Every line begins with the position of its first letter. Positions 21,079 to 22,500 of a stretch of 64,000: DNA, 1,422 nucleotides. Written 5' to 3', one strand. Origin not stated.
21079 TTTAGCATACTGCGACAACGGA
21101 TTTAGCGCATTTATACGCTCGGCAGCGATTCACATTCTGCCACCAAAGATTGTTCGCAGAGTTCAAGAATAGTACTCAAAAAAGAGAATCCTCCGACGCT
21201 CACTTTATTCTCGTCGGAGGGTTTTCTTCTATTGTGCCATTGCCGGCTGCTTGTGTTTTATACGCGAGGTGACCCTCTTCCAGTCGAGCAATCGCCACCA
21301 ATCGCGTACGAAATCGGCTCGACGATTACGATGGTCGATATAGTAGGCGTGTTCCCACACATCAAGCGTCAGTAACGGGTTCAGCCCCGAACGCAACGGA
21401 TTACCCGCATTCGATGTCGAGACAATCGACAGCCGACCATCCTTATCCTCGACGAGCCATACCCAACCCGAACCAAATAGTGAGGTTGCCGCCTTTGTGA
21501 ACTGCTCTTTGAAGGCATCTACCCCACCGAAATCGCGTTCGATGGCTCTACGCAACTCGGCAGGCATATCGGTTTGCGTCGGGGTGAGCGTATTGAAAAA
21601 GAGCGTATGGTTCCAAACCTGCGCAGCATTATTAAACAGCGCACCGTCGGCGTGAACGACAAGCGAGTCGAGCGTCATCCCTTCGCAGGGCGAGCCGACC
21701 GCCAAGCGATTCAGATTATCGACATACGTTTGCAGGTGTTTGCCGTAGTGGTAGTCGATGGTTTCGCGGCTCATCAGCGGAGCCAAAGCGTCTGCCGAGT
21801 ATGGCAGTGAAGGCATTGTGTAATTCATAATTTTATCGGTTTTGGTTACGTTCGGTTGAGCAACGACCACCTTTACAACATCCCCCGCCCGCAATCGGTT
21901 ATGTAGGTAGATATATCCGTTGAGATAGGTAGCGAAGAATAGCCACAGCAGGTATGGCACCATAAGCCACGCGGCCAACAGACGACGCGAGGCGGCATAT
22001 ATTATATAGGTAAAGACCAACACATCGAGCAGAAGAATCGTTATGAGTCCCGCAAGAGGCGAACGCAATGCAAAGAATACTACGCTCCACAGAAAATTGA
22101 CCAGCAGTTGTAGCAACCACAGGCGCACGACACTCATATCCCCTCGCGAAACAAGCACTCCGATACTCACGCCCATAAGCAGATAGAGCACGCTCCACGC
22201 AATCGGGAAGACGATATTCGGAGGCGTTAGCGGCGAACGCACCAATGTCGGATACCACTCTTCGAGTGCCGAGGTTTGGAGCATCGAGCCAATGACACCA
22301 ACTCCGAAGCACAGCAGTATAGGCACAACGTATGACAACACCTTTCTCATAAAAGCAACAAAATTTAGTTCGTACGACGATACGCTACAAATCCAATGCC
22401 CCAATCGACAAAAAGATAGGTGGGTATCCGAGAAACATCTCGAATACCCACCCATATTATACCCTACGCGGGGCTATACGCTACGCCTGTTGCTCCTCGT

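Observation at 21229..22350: In-frame TspO-superoxide dismutase fusion with a possible internal start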

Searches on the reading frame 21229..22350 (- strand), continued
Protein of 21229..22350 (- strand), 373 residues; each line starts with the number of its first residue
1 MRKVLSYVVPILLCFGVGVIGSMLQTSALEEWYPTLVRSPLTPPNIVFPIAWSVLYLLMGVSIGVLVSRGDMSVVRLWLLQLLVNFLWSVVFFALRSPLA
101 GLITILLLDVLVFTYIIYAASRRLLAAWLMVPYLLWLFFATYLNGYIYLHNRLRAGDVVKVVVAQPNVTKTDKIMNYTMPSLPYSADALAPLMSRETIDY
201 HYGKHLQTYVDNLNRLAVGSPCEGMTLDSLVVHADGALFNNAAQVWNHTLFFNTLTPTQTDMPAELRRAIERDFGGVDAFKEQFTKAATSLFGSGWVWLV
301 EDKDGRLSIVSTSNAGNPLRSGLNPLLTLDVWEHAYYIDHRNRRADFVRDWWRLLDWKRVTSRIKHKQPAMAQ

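Call 57: search_protein_representatives(protein=window:21232-22350:-)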
Query: 373 residues. Proteins with E-value up to 0.001 (for the whole library): 19471; up to 1e-10: 8084; up to 1e-30: 983. The best 150 are listed.
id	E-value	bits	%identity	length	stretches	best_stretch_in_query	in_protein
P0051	1.4e-148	511.5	61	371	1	1-366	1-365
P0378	4.3e-120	417.7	73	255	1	1-257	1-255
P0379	1.2e-112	393.2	59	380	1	1-296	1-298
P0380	1.3e-77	277.9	62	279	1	175-364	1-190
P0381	2.0e-77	277.3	63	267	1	179-365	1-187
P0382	4.7e-76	272.8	53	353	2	177-364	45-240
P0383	1.1e-74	268.3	64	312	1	192-365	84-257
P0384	1.7e-63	231.5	63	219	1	174-339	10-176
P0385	1.9e-63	231.3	53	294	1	159-363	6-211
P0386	7.0e-62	226.1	49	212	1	172-365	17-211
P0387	1.9e-61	224.7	52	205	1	175-369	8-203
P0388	4.0e-61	223.6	49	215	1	171-364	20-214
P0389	5.0e-61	223.3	67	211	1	1-161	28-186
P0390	1.6e-60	221.7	52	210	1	176-364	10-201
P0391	1.6e-60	221.6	47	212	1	161-364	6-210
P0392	8.7e-60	219.2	51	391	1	177-363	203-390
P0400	2.6e-56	207.8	37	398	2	175-357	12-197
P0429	3.2e-51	191.0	42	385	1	137-372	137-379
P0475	1.4e-46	175.8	35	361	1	28-362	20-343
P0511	4.0e-44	167.7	46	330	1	177-360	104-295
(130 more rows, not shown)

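Call 58: search_protein_families(library=pfam, proteins=[P0475, P0429, P0392, P0379, P0400, P0382, P0511, P0385], max_evalue=0.0001)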
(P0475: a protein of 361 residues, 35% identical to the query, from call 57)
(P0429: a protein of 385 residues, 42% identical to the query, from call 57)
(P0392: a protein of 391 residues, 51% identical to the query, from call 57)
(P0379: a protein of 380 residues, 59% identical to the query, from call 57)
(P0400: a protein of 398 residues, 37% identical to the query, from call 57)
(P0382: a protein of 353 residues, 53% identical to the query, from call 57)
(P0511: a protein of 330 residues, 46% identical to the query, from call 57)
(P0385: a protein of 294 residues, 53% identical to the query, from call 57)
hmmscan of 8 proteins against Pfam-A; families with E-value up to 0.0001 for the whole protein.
P0475 (361 aa): 3 families
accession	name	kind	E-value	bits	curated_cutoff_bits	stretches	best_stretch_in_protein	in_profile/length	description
PF02777.23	Sod_Fe_C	-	1e-26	93.3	20.9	1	244-343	2-101/102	Iron/manganese superoxide dismutases, C-terminal domain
PF00081.27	Sod_Fe_N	-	8.8e-14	52.2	27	1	158-237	2-82/82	Iron/manganese superoxide dismutases, alpha-hairpin domain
PF03073.20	TspO_MBR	-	9.9e-10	38.8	24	1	36-137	36-142/145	TspO/MBR family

P0429 (385 aa): 2 families
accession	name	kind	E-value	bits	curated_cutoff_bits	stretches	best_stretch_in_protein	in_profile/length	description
PF02777.23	Sod_Fe_C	-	1.3e-36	125.2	20.9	1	268-369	1-101/102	Iron/manganese superoxide dismutases, C-terminal domain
PF00081.27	Sod_Fe_N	-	5.2e-25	88.2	27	1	176-257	2-81/82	Iron/manganese superoxide dismutases, alpha-hairpin domain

P0392 (391 aa): 4 families
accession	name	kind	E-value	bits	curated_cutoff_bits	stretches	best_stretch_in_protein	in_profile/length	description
PF02777.23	Sod_Fe_C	-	3.1e-41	140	20.9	1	289-390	1-102/102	Iron/manganese superoxide dismutases, C-terminal domain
PF00578.27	AhpC-TSA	-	1.1e-23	84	26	1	54-177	1-123/124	AhpC/TSA family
PF00081.27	Sod_Fe_N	-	2.5e-22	79.6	27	1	206-282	5-82/82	Iron/manganese superoxide dismutases, alpha-hairpin domain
PF08534.16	Redoxin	-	1.2e-21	77.5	26.6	1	54-194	2-148/148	Redoxin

P0379 (380 aa): 3 families
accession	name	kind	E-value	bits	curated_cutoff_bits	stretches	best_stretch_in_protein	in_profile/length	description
PF03073.20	TspO_MBR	-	3.5e-42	144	24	1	11-149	2-144/145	TspO/MBR family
PF00081.27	Sod_Fe_N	-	6.4e-26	91.1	27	1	179-257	2-81/82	Iron/manganese superoxide dismutases, alpha-hairpin domain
PF02777.23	Sod_Fe_C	-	1.6e-06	28.5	20.9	1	266-300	3-37/102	Iron/manganese superoxide dismutases, C-terminal domain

P0400 (398 aa): 2 families
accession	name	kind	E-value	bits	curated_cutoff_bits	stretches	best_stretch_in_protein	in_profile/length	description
PF02777.23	Sod_Fe_C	-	8.7e-46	154.6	20.9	2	102-203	2-102/102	Iron/manganese superoxide dismutases, C-terminal domain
PF00081.27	Sod_Fe_N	-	2.3e-34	118.1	27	2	16-93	4-81/82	Iron/manganese superoxide dismutases, alpha-hairpin domain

P0382 (353 aa): 2 families
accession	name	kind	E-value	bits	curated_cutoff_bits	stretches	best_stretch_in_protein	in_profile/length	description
PF00081.27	Sod_Fe_N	-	2.2e-49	166.2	27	2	44-126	1-81/82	Iron/manganese superoxide dismutases, alpha-hairpin domain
PF02777.23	Sod_Fe_C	-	3.5e-38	130.2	20.9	1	139-237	3-100/102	Iron/manganese superoxide dismutases, C-terminal domain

P0511 (330 aa): 2 families
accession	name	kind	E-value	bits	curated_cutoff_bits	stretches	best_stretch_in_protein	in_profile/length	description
PF02777.23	Sod_Fe_C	-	9.2e-35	119.2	20.9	1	192-297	1-101/102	Iron/manganese superoxide dismutases, C-terminal domain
PF00081.27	Sod_Fe_N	-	3.9e-25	88.6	27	1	104-185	2-82/82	Iron/manganese superoxide dismutases, alpha-hairpin domain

P0385 (294 aa): 2 families
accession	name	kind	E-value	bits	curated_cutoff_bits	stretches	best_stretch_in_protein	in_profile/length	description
PF02777.23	Sod_Fe_C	-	1.3e-36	125.1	20.9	1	110-210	1-101/102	Iron/manganese superoxide dismutases, C-terminal domain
PF00081.27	Sod_Fe_N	-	5.2e-25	88.2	27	1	24-103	2-82/82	Iron/manganese superoxide dismutases, alpha-hairpin domain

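Call 79: fold_search(model_id=the predicted structure, library=pdb)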
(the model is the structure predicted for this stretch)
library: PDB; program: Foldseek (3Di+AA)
matches with E <= 10: 354; with E <= 0.001: 277
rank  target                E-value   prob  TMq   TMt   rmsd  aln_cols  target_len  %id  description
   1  3h1s_B                1.5e-20  1.00  0.50  0.97   0.9       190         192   52  Crystal structure of superoxide dismutase from Francisella tularensis subsp. tularensis SCHU S4 (released 2009-05-05)
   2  3h1s_A                3.9e-20  1.00  0.50  0.97   0.8       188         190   52  Crystal structure of superoxide dismutase from Francisella tularensis subsp. tularensis SCHU S4 (released 2009-05-05)
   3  8avl_A                1.4e-19  1.00  0.50  0.95   0.9       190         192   54  Superoxide dismutase SodFM2 from Bacteroides fragilis (released 2023-04-19)
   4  3tqj_A                1.5e-19  1.00  0.50  0.96   1.1       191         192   46  Structure of the superoxide dismutase (Fe) (sodB) from Coxiella burnetii (released 2011-09-21)
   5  1ues_A                1.9e-19  1.00  0.49  0.96   1.0       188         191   53  Crystal structure of Porphyromonas gingivalis SOD (released 2004-05-20)
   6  1qnn_A                2.8e-19  1.00  0.49  0.96   1.0       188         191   52  Cambialistic superoxide dismutase from Porphyromonas gingivalis (released 2000-06-21)
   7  8avm_A                3.0e-19  1.00  0.50  0.96   0.9       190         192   55  Mutant of Superoxide Dismutase sodfm2 from Bacteroides fragilis (released 2023-04-19)
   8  1isa_A                3.3e-19  1.00  0.50  0.96   1.2       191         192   52  STRUCTURE-FUNCTION IN E. COLI IRON SUPEROXIDE DISMUTASE: COMPARISONS WITH THE MANGANESE ENZYME FROM T. THERMOPHILUS (released 1994-09-30)
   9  1qnn_D                8.6e-19  1.00  0.49  0.96   1.0       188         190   52  Cambialistic superoxide dismutase from Porphyromonas gingivalis (released 2000-06-21)
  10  1za5_A                9.1e-19  1.00  0.50  0.96   1.2       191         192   51  Q69H-FeSOD (released 2006-03-14)
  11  2nyb_A                1.0e-18  1.00  0.50  0.96   1.2       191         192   51  Crystal structure of E.Coli Iron Superoxide Dismutase Q69E at 1.1 Angstrom resolution (released 2006-12-05)
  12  1dt0_A                1.1e-18  1.00  0.50  0.94   2.3       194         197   49  CLONING, SEQUENCE, AND CRYSTALLOGRAPHIC STRUCTURE OF RECOMBINANT IRON SUPEROXIDE DISMUTASE FROM PSEUDOMONAS OVALIS (released 2000-12-20)
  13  9twc_A                1.7e-18  1.00  0.50  0.96   1.1       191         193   45  Legionella monocytogenes SodA wt (released 2026-03-11)
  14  2cw2_A                1.8e-18  1.00  0.49  0.91   1.2       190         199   48  Crystal structure of Superoxide dismutase from P. Marinus (released 2006-07-04)
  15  2cw2_B                2.3e-18  1.00  0.49  0.93   1.1       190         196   48  Crystal structure of Superoxide dismutase from P. Marinus (released 2006-07-04)
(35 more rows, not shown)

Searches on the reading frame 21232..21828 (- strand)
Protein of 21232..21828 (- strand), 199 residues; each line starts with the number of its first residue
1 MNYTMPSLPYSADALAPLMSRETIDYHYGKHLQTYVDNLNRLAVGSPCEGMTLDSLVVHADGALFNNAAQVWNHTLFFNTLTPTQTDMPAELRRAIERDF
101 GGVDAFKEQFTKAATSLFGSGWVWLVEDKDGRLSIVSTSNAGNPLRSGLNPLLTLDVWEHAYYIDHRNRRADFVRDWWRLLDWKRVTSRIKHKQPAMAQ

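Call 44: find_homologous_proteins(query=window:21232-21828:-, max_evalue=1e-20)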
Query seq(199 aa) (199 aa): 8000 proteins with E <= 1e-20 among 8000 candidates; the best 120 are listed.
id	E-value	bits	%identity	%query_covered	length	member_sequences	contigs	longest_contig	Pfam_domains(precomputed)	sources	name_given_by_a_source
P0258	3.9e-87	309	68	95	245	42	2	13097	PF00081.28,PF02777.24,PF00301.26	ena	-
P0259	3.4e-85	303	66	95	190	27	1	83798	PF00081.28,PF02777.24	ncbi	-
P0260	3.6e-84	299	64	96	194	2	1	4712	PF00081.28,PF02777.24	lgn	-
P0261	6.7e-84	299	64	96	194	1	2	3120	PF00081.28,PF02777.24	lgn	-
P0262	6.8e-84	299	63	98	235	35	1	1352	PF00081.28,PF02777.24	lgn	-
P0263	7.5e-84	298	63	98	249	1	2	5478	PF00081.28,PF02777.24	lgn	-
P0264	7.6e-84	298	65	97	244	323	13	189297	PF00081.28,PF02777.24,PF00301.26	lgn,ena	-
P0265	8.9e-84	298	64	95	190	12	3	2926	PF00081.28,PF02777.24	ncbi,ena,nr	ncbi:MAG: superoxide dismutase [Bacteroidales bacterium]|nr:superoxide dismutase [Bacteroidales bact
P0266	9.3e-84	298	64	96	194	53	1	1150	PF00081.28,PF02777.24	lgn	-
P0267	9.4e-84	298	65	99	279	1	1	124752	PF00081.28,PF02777.24,PF00301.26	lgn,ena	-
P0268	9.9e-84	298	65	95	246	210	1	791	PF00081.28,PF02777.24,PF00301.26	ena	-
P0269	1.1e-83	298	66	95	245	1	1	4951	PF00081.28,PF02777.24,PF00301.26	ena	-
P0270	1.1e-83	298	68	93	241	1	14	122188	PF00081.28,PF02777.24,PF00301.26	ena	-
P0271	1.6e-83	297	62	96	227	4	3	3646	PF00081.28,PF02777.24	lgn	-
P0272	1.6e-83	297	68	93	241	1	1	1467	PF00081.28,PF02777.24,PF00301.26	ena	-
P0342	6.4e-81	289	63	97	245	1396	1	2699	PF00081.28,PF02777.24,PF00301.26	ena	-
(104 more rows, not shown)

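Call 60: find_encoding_contigs(protein=P0342, flank=3000, max_places=4)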
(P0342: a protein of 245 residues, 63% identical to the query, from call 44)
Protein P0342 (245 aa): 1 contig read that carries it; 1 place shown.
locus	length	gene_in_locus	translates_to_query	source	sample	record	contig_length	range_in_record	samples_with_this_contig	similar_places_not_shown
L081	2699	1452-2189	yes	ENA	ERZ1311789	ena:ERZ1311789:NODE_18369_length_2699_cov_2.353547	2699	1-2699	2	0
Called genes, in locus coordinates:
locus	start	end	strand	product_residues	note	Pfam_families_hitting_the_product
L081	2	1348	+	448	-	?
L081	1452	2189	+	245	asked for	PF00081:Sod_Fe_N, PF02777:Sod_Fe_C, PF00301:Rubredoxin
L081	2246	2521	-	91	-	PF03992:ABM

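Call 61: find_encoding_contigs(protein=P0264, flank=3000, max_places=4)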
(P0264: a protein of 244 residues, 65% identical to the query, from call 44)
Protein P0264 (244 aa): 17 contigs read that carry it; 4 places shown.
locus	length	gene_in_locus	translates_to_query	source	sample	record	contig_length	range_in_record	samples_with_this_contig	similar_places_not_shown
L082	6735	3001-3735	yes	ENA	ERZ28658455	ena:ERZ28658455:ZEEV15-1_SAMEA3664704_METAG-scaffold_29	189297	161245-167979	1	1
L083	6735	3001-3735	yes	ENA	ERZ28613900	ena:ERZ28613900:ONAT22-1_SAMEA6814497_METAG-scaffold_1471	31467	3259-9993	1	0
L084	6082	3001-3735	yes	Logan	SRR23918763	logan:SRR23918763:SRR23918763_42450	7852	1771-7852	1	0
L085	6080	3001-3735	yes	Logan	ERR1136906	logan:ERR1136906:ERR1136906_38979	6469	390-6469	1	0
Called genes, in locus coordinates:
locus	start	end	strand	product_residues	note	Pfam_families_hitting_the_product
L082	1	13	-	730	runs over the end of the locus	PF12437:GSIII_N, PF00120:Gln-synt_C, PF18318:Gln-synt_C-ter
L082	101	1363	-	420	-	PF00909:Ammonium_transp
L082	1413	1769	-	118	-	PF00543:P-II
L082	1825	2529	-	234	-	-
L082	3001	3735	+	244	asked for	PF00081:Sod_Fe_N, PF02777:Sod_Fe_C, PF00301:Rubredoxin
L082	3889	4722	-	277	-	-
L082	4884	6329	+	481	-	PF01743:PolyA_pol, PF12627:PolyA_pol_RNAbd, PF01966:HD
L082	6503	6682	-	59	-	-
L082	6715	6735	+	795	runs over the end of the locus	PF03477:ATP-cone, PF13597:NRDD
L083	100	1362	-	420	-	PF00909:Ammonium_transp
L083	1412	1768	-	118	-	PF00543:P-II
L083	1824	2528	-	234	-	-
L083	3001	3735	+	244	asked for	PF00081:Sod_Fe_N, PF02777:Sod_Fe_C, PF00301:Rubredoxin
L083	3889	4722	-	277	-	-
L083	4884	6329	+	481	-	PF01743:PolyA_pol, PF12627:PolyA_pol_RNAbd, PF01966:HD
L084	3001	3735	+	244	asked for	PF00081:Sod_Fe_N, PF02777:Sod_Fe_C, PF00301:Rubredoxin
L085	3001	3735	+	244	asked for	PF00081:Sod_Fe_N, PF02777:Sod_Fe_C, PF00301:Rubredoxin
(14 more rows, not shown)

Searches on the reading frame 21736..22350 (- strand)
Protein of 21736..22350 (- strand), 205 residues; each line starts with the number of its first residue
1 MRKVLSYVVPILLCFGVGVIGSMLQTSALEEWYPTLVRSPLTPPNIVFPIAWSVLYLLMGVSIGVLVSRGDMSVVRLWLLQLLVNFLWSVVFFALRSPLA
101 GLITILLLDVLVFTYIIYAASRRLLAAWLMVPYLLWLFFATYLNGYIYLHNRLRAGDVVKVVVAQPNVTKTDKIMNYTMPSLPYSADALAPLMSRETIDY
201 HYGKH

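Call 15: find_related_loci(query=A1, collection=genome_contigs, flank=4000)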
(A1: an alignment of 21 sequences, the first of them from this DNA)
Query A1 (205 aa) in genome_contigs; peptide patterns used: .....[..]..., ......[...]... (x = any residue, [..] = any of these).
600 stretches matched a pattern (row limit reached: there are more); 578 encode a relative of the query (tblastn E <= 1e-3); the best 80 are kept; 80 distinct loci.
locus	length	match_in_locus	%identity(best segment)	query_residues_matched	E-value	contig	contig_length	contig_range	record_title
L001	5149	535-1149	77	1-205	3e-103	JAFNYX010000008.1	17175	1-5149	MAG: Alistipes sp. isolate RGIG249 Dairy_cattle_Cecum.Co__c210307, whole genome shotgun sequence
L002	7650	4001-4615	67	1-205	4e-87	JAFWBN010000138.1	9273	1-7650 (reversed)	MAG: Alistipes sp. isolate RGIG5589 Sheep_Colon.Co__c2195945, whole genome shotgun sequence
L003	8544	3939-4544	63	1-205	9e-80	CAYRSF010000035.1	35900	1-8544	MAG TPA_asm: uncultured Alistipes sp. isolate SRP330255_co2_277 genome assembly, contig: k141_4591102, whole genome shot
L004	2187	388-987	62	1-205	1e-80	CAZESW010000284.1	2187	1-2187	MAG TPA_asm: uncultured Alistipes sp. isolate SRP199465_co2_86 genome assembly, contig: NODE_136269_length_2187_cov_6.68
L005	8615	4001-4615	60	1-205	2e-76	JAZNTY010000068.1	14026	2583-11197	MAG: Alistipes sp. isolate T1900044801_TS20190267.MAGScoT_cleanbin_000025 SGB_2708_k141_1843533, whole genome shotgun se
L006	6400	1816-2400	60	1-205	1e-74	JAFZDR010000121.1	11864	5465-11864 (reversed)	MAG: Alistipes sp. isolate RGIG7672 Water_buffalos_Rectum-1__c549566, whole genome shotgun sequence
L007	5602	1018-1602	62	1-205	3e-74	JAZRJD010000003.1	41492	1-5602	MAG: Alistipes sp. isolate T1900045469_YK20190160.MAGScoT_cleanbin_000043 SGB_7228_k141_939630, whole genome shotgun seq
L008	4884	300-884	60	1-205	3e-72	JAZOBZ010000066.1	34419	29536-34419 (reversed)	MAG: Alistipes sp. isolate T1900044757_TS20190223.MAGScoT_cleanbin_000049 SGB_2308_k141_2584895, whole genome shotgun se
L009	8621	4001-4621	56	1-205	9e-72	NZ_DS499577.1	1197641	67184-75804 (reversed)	Alistipes putredinis DSM 17216 Scfld_02_7, whole genome shotgun sequence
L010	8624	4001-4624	54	1-205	4e-70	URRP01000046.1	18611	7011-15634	uncultured Alistipes sp. isolate UMGS1280 genome assembly, contig: NODE_3539_length_18611_cov_9.459097, whole genome sho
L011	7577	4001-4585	62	1-205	1e-67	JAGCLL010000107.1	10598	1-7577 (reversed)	MAG: Alistipes sp. isolate RGIG9899 Yak_Rectum-5__c529888, whole genome shotgun sequence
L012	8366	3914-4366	65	1-151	3e-61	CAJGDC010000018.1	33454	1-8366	MAG: uncultured Alistipes sp. isolate MAG45 genome assembly, contig: k141_6753699_length_33454_cov_12.3649, whole genome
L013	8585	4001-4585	51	1-205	5e-60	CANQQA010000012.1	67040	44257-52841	MAG: uncultured Bacteroidales bacterium isolate Lapin-011__bin66 genome assembly, contig: Lapin-011__NODE_286_length_670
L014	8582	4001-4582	46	1-205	4e-59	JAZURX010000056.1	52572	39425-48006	MAG: Bacteroidales bacterium isolate T1900044850_TS20190316.MAGScoT_cleanbin_000024 SGB_3004_k141_4239280, whole genome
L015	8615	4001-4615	64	1-205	7e-84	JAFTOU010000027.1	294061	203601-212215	MAG: Alistipes sp. isolate RGIG4013 Roe_deer_Cecum-5__c91037, whole genome shotgun sequence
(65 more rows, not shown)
